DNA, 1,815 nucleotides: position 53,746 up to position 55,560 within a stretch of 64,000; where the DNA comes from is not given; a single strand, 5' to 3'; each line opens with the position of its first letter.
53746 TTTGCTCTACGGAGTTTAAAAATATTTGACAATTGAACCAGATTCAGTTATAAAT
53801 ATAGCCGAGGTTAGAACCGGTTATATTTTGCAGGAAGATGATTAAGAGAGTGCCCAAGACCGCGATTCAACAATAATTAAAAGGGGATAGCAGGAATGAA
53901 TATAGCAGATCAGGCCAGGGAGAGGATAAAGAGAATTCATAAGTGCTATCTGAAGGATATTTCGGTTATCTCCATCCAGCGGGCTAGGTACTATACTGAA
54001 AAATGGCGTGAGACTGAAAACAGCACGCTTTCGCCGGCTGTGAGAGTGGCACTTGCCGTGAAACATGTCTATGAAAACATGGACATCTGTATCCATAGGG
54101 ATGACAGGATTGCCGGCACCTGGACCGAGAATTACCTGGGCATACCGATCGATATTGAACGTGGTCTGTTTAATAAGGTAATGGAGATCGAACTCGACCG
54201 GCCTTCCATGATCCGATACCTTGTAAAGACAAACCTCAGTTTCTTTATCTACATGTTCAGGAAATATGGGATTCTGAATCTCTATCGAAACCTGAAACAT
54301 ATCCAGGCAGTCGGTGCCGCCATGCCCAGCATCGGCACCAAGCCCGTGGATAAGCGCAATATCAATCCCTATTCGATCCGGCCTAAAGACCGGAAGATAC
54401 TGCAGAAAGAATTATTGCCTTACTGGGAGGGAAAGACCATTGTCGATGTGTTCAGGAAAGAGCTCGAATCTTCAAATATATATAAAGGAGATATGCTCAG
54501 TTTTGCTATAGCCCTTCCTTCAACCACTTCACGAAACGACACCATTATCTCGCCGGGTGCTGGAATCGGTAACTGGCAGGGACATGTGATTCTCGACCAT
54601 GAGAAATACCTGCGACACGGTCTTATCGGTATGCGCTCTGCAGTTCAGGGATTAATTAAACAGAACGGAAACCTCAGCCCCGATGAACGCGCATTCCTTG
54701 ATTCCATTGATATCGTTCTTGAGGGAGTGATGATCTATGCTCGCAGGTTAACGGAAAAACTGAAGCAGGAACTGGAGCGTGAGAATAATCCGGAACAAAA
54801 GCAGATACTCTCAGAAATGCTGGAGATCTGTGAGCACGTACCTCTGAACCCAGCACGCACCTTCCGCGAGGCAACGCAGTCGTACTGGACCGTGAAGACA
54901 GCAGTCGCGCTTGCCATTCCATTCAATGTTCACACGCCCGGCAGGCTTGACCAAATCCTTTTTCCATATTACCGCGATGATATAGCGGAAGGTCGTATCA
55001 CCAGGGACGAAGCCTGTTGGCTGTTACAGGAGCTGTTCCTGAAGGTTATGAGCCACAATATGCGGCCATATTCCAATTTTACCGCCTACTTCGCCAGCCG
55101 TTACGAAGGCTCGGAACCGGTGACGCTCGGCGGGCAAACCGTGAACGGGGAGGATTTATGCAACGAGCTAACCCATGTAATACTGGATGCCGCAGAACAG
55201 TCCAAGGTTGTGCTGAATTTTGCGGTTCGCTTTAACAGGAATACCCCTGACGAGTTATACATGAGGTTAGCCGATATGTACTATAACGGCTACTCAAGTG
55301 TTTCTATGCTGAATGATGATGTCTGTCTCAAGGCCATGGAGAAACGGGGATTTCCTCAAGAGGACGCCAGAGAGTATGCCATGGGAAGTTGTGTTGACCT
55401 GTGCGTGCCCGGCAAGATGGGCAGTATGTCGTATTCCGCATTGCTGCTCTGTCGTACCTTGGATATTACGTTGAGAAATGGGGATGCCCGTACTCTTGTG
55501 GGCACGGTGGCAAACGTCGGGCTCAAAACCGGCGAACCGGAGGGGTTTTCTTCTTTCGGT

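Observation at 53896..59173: Both GRE paralogs carry non-canonical catalytic loops: Cys-Val-Asp thiyl loop and Lys-Val-Gly-Gly-Tyr glycyl loop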

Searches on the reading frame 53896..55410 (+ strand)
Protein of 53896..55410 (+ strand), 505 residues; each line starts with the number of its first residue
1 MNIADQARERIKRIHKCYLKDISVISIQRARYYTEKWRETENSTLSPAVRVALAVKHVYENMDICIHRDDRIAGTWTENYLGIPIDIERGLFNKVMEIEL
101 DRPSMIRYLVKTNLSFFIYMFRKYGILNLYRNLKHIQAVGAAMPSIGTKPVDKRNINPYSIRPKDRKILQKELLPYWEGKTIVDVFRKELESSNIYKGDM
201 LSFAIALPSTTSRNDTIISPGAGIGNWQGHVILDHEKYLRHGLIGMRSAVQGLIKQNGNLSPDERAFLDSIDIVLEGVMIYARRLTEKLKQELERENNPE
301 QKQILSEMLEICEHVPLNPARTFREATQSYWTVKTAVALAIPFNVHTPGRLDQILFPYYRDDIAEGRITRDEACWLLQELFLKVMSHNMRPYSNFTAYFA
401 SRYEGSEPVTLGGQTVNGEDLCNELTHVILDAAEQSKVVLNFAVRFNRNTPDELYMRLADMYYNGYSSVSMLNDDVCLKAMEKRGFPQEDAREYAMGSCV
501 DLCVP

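Call 35: search_solved_structures(query=window:53896-55410:+, max_evalue=0.00001, show_alignments=5)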
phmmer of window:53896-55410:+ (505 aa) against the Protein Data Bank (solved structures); distinct sequences matched with E-value up to 0.00001: 31.
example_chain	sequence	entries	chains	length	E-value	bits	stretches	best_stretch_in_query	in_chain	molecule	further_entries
6lon_B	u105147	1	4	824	2.1e-51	178.5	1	150-504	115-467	PFL2/glycerol dehydratase family glycyl radical enzyme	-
9f3w_A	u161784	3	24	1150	8.9e-51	176.4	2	153-501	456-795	Choline trimethylamine-lyase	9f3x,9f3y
2f3o_A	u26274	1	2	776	1.1e-43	153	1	153-502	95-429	pyruvate formate-lyase 2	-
5ymr_B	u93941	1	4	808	6.6e-43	150.5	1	151-504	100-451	Formate acetyltransferase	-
5a0u_A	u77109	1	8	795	2e-40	142.3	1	153-501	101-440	CHOLINE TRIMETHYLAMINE LYASE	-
5i2a_A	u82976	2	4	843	2.3e-40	142.1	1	206-505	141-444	Diol-dehydratase | Diol dehydratase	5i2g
5a0z_A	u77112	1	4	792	2.5e-40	142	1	153-501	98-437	CHOLINE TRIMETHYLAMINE LYASE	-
1r8w_A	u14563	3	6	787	8.1e-39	137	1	214-501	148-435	glycerol dehydratase | B12-independent glycerol dehydratase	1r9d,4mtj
6vue_A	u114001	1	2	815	1.1e-36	129.9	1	152-501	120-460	Choline trimethylamine-lyase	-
5faw_A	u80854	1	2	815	1.1e-36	129.9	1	152-501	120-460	Choline trimethylamine-lyase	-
5fay_A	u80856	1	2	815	1.2e-36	129.8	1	152-501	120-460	Choline trimethylamine-lyase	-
9ht9_A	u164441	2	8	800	1.3e-36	129.8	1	152-501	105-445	Choline trimethylamine-lyase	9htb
9r0v_A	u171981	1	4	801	1.3e-36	129.7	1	152-501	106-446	Choline trimethylamine-lyase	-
5fau_A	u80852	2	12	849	1.5e-36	129.5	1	152-501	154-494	Choline trimethylamine-lyase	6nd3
5fav_A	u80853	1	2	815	1.6e-36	129.4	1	152-501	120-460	Choline trimethylamine-lyase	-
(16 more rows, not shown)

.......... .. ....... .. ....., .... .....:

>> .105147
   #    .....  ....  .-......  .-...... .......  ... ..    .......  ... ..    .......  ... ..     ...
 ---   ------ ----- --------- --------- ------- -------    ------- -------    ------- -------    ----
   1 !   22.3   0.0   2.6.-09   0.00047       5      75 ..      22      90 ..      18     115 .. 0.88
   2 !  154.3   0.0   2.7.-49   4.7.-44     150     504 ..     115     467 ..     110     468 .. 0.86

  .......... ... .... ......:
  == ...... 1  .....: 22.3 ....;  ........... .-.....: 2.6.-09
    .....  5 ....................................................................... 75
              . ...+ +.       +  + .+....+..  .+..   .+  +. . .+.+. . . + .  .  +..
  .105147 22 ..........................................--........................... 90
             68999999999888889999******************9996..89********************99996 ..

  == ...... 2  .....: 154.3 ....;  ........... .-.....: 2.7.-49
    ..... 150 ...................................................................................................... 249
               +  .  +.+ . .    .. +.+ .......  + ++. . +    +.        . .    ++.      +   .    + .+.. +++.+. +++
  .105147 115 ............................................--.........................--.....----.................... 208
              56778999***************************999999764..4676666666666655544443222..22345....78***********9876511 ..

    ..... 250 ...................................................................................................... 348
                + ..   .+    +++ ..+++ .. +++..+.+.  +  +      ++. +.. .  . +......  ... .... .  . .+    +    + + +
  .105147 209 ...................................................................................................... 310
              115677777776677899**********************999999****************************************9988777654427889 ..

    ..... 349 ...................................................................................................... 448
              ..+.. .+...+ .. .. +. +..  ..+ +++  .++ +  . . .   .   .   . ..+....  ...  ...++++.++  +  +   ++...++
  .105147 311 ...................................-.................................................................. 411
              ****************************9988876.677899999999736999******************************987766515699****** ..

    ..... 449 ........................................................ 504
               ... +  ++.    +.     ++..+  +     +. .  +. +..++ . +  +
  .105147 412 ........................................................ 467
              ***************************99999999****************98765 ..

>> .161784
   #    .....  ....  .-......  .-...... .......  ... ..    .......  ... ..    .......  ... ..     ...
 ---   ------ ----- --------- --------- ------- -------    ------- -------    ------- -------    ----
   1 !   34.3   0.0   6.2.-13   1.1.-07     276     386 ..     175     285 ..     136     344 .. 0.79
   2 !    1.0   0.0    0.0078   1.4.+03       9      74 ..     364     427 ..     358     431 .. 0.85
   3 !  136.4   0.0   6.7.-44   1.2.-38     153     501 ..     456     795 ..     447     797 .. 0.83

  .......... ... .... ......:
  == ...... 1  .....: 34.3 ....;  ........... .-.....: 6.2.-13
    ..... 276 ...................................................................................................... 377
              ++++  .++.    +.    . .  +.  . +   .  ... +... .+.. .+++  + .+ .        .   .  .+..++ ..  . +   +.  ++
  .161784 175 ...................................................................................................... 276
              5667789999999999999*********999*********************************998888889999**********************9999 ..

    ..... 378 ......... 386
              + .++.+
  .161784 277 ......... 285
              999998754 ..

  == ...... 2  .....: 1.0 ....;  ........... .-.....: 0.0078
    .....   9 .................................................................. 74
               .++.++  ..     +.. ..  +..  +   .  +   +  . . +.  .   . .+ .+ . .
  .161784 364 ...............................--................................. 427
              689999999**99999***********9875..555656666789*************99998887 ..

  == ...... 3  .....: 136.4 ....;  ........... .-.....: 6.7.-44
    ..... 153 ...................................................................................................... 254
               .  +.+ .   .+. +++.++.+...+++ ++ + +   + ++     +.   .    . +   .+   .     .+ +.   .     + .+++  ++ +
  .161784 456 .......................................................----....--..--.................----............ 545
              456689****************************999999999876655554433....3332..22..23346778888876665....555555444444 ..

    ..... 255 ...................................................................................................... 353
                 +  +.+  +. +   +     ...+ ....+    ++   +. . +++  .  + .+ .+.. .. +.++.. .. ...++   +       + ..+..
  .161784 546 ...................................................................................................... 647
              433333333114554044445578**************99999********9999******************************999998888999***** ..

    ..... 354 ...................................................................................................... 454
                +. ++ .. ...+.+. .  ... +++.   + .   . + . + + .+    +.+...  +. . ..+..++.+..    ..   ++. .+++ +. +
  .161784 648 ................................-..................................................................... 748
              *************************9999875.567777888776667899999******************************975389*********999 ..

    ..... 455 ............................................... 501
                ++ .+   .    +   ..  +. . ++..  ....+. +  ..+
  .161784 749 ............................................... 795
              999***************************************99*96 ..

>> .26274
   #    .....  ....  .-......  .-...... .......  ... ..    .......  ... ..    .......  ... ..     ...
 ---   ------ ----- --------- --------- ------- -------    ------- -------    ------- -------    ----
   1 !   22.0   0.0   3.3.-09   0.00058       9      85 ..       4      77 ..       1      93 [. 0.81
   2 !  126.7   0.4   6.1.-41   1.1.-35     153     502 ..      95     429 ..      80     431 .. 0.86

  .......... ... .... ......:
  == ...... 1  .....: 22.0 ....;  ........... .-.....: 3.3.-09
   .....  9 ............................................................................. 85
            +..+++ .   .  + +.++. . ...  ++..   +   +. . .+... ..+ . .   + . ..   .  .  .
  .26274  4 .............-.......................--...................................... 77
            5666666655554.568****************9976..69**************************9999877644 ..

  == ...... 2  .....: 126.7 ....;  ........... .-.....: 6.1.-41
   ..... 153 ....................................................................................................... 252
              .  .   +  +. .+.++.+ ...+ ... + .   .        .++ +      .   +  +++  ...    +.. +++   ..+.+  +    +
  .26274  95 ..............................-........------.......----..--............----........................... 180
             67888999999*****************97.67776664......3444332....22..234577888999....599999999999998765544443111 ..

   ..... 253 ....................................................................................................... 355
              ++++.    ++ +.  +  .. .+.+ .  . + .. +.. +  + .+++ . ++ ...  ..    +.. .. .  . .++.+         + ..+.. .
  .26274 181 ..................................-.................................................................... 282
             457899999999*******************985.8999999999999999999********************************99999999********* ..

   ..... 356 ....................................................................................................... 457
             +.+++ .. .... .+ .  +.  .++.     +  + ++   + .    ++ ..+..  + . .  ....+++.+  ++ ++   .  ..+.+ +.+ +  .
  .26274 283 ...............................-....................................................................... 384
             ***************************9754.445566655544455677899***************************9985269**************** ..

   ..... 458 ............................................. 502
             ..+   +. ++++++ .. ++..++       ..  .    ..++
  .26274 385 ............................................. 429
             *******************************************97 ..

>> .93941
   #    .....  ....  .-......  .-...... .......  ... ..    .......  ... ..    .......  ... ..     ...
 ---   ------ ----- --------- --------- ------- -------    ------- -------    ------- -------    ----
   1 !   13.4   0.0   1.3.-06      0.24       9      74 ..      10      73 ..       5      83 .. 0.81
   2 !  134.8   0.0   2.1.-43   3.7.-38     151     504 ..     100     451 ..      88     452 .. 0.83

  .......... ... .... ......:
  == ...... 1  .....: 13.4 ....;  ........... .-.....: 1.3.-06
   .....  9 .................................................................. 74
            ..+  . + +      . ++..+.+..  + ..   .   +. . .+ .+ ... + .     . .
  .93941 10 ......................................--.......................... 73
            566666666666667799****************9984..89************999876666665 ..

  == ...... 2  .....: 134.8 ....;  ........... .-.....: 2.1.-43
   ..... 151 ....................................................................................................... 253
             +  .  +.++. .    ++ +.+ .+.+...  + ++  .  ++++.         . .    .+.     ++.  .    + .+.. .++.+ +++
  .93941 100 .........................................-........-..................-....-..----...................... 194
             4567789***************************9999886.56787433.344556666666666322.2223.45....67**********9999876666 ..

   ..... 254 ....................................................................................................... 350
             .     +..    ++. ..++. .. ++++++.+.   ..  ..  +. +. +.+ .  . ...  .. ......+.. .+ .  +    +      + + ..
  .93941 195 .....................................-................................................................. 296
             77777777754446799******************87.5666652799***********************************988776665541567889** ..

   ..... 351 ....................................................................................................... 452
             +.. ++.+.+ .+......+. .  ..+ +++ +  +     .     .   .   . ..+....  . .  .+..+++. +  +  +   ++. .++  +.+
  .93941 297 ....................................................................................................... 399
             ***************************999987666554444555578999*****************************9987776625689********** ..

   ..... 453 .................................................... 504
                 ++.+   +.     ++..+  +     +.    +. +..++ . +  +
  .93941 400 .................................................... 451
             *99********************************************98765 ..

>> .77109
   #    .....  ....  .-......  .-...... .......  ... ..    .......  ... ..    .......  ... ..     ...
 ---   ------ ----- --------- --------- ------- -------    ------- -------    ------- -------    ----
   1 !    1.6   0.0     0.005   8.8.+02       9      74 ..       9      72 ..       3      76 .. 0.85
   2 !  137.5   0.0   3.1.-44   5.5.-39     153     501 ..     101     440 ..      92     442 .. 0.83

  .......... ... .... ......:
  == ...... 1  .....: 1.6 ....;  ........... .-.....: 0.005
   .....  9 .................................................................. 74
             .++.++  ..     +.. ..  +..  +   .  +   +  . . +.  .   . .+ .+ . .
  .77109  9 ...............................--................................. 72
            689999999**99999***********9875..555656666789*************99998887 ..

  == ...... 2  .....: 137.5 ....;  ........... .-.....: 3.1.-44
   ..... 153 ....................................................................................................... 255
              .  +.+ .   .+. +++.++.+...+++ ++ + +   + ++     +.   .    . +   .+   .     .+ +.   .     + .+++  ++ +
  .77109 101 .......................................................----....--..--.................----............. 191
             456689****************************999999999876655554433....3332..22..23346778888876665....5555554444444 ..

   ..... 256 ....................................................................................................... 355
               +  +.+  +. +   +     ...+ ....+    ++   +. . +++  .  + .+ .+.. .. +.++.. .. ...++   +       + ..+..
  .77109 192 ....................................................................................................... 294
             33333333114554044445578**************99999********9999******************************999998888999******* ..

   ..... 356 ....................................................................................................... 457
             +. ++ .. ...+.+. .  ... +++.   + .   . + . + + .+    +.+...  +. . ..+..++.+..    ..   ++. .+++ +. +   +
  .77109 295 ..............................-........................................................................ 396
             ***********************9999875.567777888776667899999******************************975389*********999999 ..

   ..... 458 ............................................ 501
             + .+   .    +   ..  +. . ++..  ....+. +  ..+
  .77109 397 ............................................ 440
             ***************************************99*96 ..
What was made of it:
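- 54121..54342 (+): N-terminal insertion (about aa 76-149) absent from HpsG, IseG and A. fulgidus PFL2. Predicted mostly helical. HMMER splits the match here into two stretches (call 35).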
